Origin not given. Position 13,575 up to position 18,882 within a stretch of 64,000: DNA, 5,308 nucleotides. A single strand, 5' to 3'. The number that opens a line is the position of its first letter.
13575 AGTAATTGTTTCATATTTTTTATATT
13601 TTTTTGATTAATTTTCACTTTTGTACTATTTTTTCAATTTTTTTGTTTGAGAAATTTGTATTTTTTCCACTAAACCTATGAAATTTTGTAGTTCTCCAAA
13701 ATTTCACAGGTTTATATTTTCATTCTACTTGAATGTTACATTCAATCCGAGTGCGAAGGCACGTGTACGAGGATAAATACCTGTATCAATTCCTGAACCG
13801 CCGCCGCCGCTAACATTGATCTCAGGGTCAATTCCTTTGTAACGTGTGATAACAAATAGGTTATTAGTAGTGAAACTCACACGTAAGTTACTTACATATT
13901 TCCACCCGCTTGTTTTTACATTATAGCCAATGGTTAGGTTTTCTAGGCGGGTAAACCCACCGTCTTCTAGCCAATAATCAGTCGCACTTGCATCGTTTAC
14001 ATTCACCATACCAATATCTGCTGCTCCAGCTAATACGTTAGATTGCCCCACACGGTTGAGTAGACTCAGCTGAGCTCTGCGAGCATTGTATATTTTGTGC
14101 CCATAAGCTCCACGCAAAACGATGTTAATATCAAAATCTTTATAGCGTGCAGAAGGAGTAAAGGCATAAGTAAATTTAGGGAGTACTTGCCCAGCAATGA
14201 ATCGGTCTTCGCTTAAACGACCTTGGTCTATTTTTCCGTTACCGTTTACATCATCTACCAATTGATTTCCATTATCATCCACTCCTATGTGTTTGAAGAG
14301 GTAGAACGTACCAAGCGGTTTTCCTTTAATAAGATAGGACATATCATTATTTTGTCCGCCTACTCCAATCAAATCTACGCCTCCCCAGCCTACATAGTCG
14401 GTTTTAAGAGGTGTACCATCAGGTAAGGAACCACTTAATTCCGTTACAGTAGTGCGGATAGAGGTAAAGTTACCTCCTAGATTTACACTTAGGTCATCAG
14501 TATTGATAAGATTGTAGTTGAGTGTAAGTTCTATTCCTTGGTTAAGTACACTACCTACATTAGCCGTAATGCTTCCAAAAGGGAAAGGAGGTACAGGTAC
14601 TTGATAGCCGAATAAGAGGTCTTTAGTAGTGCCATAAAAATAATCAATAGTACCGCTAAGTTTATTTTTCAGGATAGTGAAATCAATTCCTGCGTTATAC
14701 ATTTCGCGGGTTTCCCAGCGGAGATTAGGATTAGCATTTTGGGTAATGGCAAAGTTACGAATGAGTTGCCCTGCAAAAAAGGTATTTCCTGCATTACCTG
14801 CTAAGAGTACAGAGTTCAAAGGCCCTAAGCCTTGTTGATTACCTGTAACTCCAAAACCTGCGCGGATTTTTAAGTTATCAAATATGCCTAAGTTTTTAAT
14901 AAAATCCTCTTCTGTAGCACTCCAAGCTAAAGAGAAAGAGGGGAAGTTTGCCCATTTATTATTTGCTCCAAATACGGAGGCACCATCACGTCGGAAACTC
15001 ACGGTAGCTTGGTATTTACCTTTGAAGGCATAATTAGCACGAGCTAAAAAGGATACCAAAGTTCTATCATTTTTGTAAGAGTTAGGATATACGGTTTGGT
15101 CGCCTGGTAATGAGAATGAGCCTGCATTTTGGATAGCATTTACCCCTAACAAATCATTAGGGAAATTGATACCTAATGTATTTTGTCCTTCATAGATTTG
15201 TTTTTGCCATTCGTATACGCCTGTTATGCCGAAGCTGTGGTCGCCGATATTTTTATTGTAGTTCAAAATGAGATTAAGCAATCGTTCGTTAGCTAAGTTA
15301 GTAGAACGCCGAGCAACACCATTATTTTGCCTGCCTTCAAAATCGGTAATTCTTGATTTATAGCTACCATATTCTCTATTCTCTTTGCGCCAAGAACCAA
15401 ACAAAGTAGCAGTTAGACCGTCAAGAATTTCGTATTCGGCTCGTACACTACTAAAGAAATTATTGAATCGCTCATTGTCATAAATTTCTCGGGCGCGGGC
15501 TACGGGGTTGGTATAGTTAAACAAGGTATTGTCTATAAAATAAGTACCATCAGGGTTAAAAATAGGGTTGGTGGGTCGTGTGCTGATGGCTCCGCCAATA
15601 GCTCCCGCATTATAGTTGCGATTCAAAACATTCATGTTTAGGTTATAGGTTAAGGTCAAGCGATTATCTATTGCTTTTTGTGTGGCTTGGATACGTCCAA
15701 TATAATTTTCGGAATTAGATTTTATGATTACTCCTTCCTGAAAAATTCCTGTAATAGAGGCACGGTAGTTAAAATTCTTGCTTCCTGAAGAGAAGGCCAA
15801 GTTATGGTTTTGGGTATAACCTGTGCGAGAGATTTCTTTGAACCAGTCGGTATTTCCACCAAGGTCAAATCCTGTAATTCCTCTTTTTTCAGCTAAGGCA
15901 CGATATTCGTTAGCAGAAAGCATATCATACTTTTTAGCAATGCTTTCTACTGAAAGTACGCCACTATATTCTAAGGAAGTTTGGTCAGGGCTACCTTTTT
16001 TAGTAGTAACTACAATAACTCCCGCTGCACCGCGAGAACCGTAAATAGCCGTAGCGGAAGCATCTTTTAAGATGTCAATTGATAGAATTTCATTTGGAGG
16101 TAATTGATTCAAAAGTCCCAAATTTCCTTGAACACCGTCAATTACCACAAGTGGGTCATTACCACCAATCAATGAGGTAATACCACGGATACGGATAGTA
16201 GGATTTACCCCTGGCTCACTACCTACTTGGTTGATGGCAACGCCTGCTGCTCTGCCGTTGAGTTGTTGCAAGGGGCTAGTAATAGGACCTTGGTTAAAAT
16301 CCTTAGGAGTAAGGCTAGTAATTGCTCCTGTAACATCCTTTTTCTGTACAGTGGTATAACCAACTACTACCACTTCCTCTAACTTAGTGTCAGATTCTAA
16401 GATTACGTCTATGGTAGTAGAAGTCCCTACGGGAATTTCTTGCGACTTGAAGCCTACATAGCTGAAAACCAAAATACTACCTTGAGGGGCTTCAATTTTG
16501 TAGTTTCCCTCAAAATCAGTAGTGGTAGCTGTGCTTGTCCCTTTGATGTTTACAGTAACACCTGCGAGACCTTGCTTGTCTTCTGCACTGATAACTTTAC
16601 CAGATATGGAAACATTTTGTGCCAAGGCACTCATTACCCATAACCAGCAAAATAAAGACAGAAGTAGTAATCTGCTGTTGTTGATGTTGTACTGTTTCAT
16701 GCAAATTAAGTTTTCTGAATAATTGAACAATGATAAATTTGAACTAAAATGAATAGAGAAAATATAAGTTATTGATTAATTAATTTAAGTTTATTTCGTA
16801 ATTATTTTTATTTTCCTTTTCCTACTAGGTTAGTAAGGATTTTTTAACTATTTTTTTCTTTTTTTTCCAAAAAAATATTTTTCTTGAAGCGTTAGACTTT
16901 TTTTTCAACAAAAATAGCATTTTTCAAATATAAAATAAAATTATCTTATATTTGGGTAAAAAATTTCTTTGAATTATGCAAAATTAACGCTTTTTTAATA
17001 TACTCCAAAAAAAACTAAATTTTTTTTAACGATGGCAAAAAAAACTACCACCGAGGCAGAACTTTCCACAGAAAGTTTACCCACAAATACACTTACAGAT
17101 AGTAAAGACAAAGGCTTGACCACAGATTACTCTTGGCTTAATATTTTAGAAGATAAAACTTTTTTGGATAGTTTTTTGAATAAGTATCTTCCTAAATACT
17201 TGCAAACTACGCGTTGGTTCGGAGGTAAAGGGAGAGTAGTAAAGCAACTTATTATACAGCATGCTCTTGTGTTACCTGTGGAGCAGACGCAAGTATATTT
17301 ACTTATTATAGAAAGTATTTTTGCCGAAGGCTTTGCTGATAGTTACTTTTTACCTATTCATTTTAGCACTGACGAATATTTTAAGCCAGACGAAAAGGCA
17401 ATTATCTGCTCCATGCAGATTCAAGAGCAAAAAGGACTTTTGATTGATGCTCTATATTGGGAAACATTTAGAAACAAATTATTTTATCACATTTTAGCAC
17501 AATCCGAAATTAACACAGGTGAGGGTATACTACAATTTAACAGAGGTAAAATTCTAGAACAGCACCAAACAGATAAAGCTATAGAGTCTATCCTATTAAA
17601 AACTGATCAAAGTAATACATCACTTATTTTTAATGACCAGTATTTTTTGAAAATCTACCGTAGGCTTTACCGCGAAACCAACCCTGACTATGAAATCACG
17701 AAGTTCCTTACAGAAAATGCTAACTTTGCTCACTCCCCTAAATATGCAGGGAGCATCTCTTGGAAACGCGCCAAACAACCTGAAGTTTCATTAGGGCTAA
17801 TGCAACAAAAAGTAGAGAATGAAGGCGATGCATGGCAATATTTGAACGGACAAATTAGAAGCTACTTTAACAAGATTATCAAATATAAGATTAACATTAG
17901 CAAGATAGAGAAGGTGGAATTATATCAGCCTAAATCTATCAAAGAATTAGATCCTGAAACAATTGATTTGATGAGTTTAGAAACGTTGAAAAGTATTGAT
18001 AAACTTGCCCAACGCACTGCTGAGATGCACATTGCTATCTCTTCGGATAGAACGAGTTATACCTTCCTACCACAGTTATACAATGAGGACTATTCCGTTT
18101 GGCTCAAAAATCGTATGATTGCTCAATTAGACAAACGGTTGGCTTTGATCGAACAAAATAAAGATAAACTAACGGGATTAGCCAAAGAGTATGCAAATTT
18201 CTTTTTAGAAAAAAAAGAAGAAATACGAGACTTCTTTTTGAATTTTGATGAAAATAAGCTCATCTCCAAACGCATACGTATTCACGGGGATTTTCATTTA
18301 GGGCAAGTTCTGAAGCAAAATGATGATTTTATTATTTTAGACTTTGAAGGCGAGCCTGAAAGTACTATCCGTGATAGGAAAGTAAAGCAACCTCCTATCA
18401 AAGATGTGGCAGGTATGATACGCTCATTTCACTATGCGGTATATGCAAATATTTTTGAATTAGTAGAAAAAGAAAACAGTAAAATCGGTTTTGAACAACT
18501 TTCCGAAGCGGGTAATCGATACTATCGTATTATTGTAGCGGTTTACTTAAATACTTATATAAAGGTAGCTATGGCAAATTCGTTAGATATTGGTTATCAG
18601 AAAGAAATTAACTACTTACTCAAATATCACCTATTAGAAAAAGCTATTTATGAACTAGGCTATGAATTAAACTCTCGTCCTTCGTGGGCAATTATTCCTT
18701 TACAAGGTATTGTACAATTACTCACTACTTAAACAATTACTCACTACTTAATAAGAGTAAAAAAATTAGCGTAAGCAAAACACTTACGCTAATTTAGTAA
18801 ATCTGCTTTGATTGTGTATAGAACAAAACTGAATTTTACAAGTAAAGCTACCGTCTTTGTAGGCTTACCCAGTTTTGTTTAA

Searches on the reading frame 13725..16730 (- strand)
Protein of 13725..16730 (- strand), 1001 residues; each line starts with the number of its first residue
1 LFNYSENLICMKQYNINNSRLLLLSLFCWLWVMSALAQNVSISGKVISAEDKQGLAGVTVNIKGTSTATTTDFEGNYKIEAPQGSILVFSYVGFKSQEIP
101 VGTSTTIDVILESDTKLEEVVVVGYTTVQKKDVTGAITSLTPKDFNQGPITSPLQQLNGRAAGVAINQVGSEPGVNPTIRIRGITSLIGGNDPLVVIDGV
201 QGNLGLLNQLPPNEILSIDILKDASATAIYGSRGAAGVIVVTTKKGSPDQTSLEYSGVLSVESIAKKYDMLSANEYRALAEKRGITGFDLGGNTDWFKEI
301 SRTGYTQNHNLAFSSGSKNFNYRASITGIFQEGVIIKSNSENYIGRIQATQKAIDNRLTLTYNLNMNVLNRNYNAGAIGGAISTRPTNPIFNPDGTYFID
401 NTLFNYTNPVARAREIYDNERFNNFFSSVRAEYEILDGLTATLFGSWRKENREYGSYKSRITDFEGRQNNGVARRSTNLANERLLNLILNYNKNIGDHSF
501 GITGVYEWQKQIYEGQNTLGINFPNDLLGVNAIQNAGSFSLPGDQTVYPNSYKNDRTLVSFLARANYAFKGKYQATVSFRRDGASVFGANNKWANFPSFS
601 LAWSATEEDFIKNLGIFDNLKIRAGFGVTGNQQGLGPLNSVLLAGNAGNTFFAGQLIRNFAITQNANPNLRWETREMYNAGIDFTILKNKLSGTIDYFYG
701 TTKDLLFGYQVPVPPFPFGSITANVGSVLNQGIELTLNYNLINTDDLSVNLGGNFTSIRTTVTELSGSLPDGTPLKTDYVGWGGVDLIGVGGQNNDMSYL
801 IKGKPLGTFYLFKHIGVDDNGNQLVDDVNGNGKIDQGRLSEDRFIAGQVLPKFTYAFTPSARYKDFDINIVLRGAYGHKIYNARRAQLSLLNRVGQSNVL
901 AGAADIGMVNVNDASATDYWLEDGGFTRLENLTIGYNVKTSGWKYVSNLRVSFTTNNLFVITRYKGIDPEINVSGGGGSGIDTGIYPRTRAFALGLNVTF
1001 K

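Call 5: search_protein_families(library=pfam, proteins=[window:13725-16730:-], max_evalue=0.01)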
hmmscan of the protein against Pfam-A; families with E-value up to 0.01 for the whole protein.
window:13725-16730:- (1001 aa): 4 families
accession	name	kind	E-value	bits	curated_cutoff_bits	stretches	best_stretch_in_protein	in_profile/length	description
PF00593.30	TonB_dep_Rec_b-barrel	-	1.3e-19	71.8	27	1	379-958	20-436/436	TonB dependent receptor-like, beta-barrel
PF13715.12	CarbopepD_reg_2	-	4.8e-18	65.4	32.2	1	42-122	1-88/88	CarboxypepD_reg-like domain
PF07715.20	Plug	-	4.9e-16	59.6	23.9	1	130-238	2-107/107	TonB-dependent Receptor Plug Domain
PF13620.12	CarboxypepD_reg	-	3.2e-09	37.5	32.3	1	41-111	1-81/82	Carboxypeptidase regulatory-like domain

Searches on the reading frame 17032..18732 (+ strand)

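Call 5: search_protein_families(library=pfam, proteins=[window:17032-18732:+], max_evalue=0.01)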
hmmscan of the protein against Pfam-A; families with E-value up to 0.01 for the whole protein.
window:17032-18732:+ (566 aa): 1 family
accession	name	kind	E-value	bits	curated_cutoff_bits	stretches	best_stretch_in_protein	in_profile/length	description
PF18085.6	Mak_N_cap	-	5.4e-08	34.2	22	1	56-142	1-86/87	Maltokinase N-terminal cap domain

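Call 6: search_protein_families(library=ncbifam, proteins=[window:17032-18732:+], max_evalue=0.01)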
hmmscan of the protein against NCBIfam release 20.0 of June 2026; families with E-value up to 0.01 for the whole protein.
window:17032-18732:+ (566 aa): 4 families
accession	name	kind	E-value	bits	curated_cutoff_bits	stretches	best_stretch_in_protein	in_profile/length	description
TIGR02457.1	TreS_Cterm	hypoth_equivalog_domain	2.3e-107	359.9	375.05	1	43-564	22-529/529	putative maltokinase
NF011293.0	PRK14705.1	equivalog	2.4e-23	81.7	2376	2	408-564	325-470/1224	1,4-alpha-glucan branching enzyme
NF041273.1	GlcN_kinase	equivalog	2.4e-19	69.9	550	1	319-495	177-329/391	glucosamine kinase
NF008738.0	PRK11768.1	equivalog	0.0049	16.3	194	1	385-439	169-221/327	serine/threonine protein kinase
